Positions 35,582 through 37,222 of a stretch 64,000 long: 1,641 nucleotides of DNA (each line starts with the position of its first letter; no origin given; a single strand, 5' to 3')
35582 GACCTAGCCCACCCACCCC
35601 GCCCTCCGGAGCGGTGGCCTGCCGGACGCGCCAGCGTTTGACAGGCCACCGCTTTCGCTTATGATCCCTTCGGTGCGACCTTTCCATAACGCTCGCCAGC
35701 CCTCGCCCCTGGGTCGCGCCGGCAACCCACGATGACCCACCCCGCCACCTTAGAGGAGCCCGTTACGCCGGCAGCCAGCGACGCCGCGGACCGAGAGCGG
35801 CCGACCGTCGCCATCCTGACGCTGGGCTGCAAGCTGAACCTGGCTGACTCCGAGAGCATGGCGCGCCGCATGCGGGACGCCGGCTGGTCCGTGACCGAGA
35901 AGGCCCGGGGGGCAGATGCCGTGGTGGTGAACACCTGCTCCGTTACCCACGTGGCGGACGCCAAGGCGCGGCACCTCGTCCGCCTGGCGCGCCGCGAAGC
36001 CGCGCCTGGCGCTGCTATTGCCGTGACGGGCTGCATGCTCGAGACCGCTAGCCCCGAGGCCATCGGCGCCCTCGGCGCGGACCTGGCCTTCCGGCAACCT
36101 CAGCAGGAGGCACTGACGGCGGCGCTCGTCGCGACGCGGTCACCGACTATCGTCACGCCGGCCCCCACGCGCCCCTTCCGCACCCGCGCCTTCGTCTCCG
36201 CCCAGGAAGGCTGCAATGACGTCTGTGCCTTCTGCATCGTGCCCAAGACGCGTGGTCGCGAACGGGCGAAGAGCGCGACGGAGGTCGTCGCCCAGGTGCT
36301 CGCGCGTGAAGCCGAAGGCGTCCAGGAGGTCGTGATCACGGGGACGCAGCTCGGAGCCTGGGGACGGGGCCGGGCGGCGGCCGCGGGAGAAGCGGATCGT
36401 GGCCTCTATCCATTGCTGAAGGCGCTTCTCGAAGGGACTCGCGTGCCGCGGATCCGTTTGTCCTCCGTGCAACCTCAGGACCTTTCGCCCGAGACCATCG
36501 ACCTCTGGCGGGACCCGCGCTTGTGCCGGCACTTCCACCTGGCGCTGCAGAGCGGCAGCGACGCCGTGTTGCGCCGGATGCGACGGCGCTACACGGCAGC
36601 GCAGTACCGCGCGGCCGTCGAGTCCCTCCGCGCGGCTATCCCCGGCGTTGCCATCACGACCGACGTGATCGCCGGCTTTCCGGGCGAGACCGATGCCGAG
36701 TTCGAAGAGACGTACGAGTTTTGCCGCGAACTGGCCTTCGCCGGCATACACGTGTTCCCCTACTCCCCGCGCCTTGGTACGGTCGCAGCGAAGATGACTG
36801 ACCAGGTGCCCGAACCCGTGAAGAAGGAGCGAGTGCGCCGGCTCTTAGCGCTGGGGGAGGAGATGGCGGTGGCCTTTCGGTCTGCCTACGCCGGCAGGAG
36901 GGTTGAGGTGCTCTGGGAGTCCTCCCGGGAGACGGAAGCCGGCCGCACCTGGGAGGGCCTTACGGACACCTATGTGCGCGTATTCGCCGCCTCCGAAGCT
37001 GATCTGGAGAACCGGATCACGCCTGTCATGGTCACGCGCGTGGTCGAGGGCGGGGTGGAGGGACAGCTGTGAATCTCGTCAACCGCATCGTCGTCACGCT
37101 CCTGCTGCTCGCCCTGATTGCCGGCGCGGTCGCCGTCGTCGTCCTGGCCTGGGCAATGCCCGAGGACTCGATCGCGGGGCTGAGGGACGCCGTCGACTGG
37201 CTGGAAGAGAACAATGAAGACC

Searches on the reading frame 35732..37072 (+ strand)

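Call 11: search_protein_families(library=pfam, proteins=[window:35732-37072:+], max_evalue=0.01)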
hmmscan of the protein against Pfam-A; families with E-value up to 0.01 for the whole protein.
window:35732-37072:+ (446 aa): 2 families
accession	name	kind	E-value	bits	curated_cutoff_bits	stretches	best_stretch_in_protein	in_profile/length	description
PF04055.27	Radical_SAM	-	4.1e-24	86.1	29.5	1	157-331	3-166/166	Radical SAM superfamily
PF00919.26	UPF0004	-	1.8e-22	79.6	27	1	26-109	2-85/98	Uncharacterized protein family UPF0004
